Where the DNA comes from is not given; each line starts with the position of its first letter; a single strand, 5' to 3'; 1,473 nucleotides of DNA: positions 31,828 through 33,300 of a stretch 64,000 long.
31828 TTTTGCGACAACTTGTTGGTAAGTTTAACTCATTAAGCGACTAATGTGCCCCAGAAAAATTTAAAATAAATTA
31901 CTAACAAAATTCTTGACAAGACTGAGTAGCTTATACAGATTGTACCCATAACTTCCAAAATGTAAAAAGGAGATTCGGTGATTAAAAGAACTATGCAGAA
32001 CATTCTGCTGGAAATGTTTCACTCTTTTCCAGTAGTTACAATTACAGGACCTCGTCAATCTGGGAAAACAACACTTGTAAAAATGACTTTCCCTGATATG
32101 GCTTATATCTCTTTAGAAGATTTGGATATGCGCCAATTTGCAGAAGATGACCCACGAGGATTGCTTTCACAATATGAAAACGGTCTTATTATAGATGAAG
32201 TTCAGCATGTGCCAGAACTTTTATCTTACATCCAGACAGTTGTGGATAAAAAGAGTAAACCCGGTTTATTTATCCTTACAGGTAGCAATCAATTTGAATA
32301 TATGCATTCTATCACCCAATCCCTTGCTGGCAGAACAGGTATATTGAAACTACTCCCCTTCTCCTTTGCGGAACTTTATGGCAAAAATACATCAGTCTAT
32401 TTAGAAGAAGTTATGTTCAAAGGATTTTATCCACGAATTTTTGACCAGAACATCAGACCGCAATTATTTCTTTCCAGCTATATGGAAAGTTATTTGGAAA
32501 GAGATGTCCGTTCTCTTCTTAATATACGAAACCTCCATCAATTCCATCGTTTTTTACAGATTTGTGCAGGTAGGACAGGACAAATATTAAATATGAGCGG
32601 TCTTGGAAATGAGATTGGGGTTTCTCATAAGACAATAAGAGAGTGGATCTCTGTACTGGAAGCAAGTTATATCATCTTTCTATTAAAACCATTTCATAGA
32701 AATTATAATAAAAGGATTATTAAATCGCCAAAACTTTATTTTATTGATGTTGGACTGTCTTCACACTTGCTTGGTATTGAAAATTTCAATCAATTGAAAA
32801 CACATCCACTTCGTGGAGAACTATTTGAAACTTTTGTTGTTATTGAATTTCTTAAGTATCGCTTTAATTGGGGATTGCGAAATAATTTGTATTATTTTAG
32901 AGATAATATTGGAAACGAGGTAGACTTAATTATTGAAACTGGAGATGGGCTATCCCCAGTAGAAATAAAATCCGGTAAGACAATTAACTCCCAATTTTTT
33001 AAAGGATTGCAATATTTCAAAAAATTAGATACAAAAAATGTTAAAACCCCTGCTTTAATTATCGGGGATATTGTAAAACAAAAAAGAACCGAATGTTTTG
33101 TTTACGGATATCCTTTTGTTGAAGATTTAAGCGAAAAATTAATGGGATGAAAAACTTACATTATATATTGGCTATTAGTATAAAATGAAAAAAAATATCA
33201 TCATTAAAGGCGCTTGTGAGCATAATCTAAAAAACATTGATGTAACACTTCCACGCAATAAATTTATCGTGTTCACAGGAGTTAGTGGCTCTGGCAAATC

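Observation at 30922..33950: A 765-bp duplication of the uvrA 5' end brackets an AAA/DUF4143 ATPase gene, with a divergence gradient and almost only synonymous differences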

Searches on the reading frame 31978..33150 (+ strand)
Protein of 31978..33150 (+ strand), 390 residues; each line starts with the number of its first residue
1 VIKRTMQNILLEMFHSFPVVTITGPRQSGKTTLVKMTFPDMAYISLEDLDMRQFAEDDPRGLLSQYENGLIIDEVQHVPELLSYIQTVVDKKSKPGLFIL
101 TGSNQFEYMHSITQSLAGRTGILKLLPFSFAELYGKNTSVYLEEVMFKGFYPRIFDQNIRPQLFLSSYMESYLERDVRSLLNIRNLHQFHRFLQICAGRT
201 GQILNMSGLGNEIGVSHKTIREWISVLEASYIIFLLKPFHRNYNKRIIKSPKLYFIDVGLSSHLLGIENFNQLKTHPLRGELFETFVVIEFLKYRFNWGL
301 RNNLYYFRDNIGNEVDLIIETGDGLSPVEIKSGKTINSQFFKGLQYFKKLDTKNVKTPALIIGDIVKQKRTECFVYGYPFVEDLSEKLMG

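Call 7: search_protein_families(library=pfam, proteins=[window:31978-33150:+])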
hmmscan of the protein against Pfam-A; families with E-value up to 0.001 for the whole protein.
window:31978-33150:+ (390 aa): 3 families
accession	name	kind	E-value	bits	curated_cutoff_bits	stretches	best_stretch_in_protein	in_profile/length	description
PF13635.12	DUF4143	-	1.3e-51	174.9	28.1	1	174-333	1-160/160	Domain of unknown function (DUF4143)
PF13173.12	AAA_14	-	1.1e-28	100.3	27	1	18-133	3-128/129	AAA domain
PF13401.12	AAA_22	-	5.5e-05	23.9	27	0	64-107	81-127/130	AAA domain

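Call 21: find_encoding_contigs(protein=window:31978-33150:+, flank=10000, max_places=10)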
Protein window:31978-33150:+ (390 aa): no gene with exactly this product is on record in the collection.

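Call 26: find_encoding_contigs(protein=window:32014-33150:+, flank=10000, max_places=10)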
Protein window:32014-33150:+ (378 aa): 2 contigs read that carry it; 2 places shown.
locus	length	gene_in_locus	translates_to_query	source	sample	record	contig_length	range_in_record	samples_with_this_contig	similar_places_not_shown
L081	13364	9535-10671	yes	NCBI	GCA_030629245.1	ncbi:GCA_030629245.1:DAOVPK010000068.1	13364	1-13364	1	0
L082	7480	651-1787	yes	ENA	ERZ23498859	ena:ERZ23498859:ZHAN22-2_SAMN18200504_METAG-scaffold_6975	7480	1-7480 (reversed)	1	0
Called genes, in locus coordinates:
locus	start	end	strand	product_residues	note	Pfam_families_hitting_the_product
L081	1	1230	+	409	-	?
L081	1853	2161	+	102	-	PF01035:DNA_binding_1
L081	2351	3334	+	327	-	-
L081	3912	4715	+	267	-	PF02811:PHP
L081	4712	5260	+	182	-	-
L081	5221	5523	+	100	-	PF01541:GIY-YIG, PF10544:T5orf172, PF13455:MUG113 (faint)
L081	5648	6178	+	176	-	-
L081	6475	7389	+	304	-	-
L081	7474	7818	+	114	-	PF12779:WXXGXW (faint)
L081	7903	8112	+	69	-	-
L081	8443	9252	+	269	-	PF17760:UvrA_inter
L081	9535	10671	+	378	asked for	PF13173:AAA_14, PF13635:DUF4143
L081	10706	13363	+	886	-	?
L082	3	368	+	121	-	?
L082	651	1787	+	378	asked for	PF13173:AAA_14, PF13635:DUF4143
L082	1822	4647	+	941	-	PF00005:ABC_tran (faint), PF02463:SMC_N (faint), PF03193:RsgA_GTPase (faint), PF13191:AAA_16 (faint), PF13555:AAA_29 (faint), PF20703:nSTAND1 (faint), PF17760:UvrA_inter, PF17755:UvrA_DNA-bind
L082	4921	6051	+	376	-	PF01637:ATPase_2, PF13173:AAA_14 (faint)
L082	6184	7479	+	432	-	?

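Call 30: find_homologous_proteins(query=window:31978-33147:+, max_evalue=1e-30)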
Query window:31978-33147:+ (390 aa): 8000 proteins with E <= 1e-30 among 8000 candidates; the best 120 are listed.
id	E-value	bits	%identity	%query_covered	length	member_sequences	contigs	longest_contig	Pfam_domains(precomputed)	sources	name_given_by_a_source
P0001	3.4e-257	870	99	100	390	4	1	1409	PF13173.13,PF13635.13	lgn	-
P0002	5.1e-177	607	69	99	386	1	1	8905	PF13173.13,PF13635.13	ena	-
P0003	1.1e-175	602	68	99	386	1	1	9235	PF13173.13,PF13635.13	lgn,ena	-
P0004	6.7e-175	600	67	99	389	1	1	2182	PF13173.13,PF13635.13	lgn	-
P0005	1.1e-174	599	67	99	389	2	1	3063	PF13173.13,PF13635.13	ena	-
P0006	1.2e-172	592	66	98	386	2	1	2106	PF13173.13,PF13635.13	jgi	-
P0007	1.2e-172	592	66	99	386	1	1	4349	PF13173.13,PF13635.13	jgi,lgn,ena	-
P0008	3.1e-172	591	67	99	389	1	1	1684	PF13173.13,PF13635.13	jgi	-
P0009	9.9e-172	589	67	99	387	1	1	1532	PF13173.13,PF13635.13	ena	-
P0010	1.2e-171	589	66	99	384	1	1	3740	PF13173.13,PF13635.13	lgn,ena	-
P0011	1.4e-171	589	69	95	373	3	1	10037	PF13173.13,PF13635.13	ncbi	-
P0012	1.4e-171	589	66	99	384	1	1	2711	PF13173.13,PF13635.13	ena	-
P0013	2.4e-171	588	67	98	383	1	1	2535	PF13173.13,PF13635.13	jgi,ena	-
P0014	2.6e-171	588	66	99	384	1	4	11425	PF13173.13,PF13635.13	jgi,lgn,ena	-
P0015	2.8e-171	588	66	99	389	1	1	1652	PF13173.13,PF13635.13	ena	-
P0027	1.1e-168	579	65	99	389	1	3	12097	PF13173.13,PF13635.13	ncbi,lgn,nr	ncbi:MAG: ATP-binding protein [Candidatus Cloacimonetes bacterium]|nr:ATP-binding protein [Candidatu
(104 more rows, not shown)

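Call 31: find_encoding_contigs(protein=P0001, flank=10000, max_places=10)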
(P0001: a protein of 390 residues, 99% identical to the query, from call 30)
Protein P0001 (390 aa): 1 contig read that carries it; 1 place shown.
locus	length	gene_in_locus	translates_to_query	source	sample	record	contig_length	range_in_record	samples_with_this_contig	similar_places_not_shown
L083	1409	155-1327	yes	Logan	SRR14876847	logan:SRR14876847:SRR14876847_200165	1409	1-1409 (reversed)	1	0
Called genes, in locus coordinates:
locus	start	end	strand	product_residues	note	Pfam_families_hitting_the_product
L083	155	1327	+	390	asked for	PF13173:AAA_14, PF13635:DUF4143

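Call 38: find_related_loci(query=window:31978-33147:+, collection=metagenome_contigs, flank=6000)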
Query window:31978-33147:+ (390 aa) in metagenome_contigs; peptide patterns used: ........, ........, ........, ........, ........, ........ (x = any residue, [..] = any of these).
112 stretches matched a pattern; 3 encode a relative of the query (tblastn E <= 1e-3); 3 distinct loci.
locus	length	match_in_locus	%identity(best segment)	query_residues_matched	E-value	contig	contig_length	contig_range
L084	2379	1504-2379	53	1-292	4e-109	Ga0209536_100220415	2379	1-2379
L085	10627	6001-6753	24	13-233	4e-9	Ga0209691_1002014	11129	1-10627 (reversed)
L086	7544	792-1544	24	13-233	4e-9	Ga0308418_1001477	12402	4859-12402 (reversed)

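Call 39: find_encoding_contigs(protein=P0027, flank=6000, max_places=4)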
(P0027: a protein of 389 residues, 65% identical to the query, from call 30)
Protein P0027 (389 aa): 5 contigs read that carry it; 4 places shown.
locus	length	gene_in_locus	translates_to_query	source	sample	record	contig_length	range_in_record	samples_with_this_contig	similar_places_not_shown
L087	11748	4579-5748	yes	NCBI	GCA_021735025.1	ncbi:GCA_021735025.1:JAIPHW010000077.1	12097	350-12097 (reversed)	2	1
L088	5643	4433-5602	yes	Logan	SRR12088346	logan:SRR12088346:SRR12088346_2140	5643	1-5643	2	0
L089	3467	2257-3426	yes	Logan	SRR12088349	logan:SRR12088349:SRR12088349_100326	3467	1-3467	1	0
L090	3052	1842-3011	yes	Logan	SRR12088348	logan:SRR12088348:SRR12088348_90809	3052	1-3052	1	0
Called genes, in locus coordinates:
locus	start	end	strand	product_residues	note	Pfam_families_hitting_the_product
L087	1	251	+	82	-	PF13860:FlgD_ig (weak)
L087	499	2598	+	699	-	PF12437:GSIII_N, PF00120:Gln-synt_C, PF18318:Gln-synt_C-ter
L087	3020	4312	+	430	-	PF13173:AAA_14, PF13635:DUF4143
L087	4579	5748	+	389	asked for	PF13173:AAA_14, PF13635:DUF4143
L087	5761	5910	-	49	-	-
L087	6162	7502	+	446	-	PF13173:AAA_14, PF13635:DUF4143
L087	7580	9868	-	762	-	PF13620:CarboxypepD_reg, PF13715:CarbopepD_reg_2, PF07715:Plug, PF00593:TonB_dep_Rec_b-barrel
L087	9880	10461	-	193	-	PF00440:TetR_N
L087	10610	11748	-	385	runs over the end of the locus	PF13173:AAA_14, PF13635:DUF4143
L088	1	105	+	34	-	?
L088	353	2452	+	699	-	PF12437:GSIII_N, PF00120:Gln-synt_C, PF18318:Gln-synt_C-ter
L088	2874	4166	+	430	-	PF13173:AAA_14, PF13635:DUF4143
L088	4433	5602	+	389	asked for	PF13173:AAA_14, PF13635:DUF4143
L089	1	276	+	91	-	?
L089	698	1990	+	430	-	PF13173:AAA_14, PF13635:DUF4143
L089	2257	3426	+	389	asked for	PF13173:AAA_14, PF13635:DUF4143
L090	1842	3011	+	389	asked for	PF13173:AAA_14, PF13635:DUF4143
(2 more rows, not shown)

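Call 40: find_encoding_contigs(protein=P0011, flank=6000, max_places=4)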
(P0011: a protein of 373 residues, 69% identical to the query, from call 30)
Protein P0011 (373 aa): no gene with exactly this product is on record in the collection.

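Call 41: find_encoding_contigs(protein=P0002, flank=6000, max_places=4)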
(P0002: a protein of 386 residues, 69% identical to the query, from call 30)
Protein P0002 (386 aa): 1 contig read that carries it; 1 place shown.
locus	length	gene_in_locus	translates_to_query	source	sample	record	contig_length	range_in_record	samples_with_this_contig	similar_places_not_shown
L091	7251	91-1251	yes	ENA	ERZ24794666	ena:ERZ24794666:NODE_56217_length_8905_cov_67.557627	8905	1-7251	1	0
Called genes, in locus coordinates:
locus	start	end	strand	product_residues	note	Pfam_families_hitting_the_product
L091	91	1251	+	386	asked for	PF13173:AAA_14, PF13635:DUF4143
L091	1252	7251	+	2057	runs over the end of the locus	PF00580:UvrD-helicase, PF13245:AAA_19, PF13361:UvrD_C, PF13538:UvrD_C_2 (weak), PF12705:PDDEXK_1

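Call 49: search_protein_families(library=padloc, proteins=[window:31978-33150:+], max_evalue=0.01)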
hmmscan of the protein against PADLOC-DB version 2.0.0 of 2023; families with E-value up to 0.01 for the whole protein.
window:31978-33150:+ (390 aa): 8 families
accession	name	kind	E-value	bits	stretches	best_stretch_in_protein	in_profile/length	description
PDLC04790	PDC-S01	-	5.1e-103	343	1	1-354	11-389/422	-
PDLC04789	PDC-S01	-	4.7e-69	231.2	1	1-342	1-350/375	-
PDLC04787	PDC-S01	-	1.4e-35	121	1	1-324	10-349/412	-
PDLC04791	PDC-S01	-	1.8e-28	97.3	1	19-353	21-369/395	-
PDLC04788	PDC-S01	-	1.7e-20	71.3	2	176-347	219-394/448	-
PDLC04786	PDC-S01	-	2.5e-18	64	2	246-342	301-396/439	-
PDLC04792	PDC-S01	-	2.7e-14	50.6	1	252-338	306-390/452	-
PDLC02940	RT_II-A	-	0.0066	13.1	1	153-255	144-234/477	-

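Call 50: search_protein_families(library=ncbifam, proteins=[window:31978-33150:+], max_evalue=0.001)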
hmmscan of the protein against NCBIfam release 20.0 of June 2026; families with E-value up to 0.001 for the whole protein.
window:31978-33150:+ (390 aa): 0 families

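Call 52: list_cluster_members(proteins=[P0001])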
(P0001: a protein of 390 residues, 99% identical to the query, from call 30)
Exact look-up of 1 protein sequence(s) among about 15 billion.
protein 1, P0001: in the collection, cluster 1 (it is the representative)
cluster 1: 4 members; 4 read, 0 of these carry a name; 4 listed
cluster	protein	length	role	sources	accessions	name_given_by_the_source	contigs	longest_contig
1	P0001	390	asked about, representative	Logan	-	-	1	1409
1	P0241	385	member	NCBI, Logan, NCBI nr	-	-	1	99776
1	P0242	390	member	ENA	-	-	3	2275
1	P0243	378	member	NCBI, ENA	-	-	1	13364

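Call 53: find_encoding_contigs(protein=P0241, flank=10000, max_places=6)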
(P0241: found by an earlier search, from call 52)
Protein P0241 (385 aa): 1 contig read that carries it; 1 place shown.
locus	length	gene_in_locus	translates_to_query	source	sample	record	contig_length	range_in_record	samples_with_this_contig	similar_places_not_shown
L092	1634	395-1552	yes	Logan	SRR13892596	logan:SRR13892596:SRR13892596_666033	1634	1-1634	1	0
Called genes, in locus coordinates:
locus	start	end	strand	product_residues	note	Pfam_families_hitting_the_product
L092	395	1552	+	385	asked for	PF13173:AAA_14, PF13635:DUF4143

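Call 54: find_encoding_contigs(protein=P0242, flank=10000, max_places=6)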
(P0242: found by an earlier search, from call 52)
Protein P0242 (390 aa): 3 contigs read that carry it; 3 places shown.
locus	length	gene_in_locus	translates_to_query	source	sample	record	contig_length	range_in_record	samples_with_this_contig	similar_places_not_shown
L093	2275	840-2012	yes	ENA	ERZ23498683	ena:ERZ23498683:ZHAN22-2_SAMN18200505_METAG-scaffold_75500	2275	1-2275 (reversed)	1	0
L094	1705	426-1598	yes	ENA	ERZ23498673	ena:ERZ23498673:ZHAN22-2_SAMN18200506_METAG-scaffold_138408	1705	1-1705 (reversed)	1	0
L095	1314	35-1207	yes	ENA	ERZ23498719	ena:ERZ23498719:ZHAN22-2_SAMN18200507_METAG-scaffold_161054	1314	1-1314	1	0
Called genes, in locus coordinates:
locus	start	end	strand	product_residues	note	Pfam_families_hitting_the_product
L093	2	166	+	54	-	?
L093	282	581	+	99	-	PF12779:WXXGXW (faint)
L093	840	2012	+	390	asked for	PF13173:AAA_14, PF13635:DUF4143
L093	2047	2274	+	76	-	?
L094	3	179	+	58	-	?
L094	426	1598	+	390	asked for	PF13173:AAA_14, PF13635:DUF4143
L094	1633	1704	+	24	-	?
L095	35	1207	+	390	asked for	PF13173:AAA_14, PF13635:DUF4143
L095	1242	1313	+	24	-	?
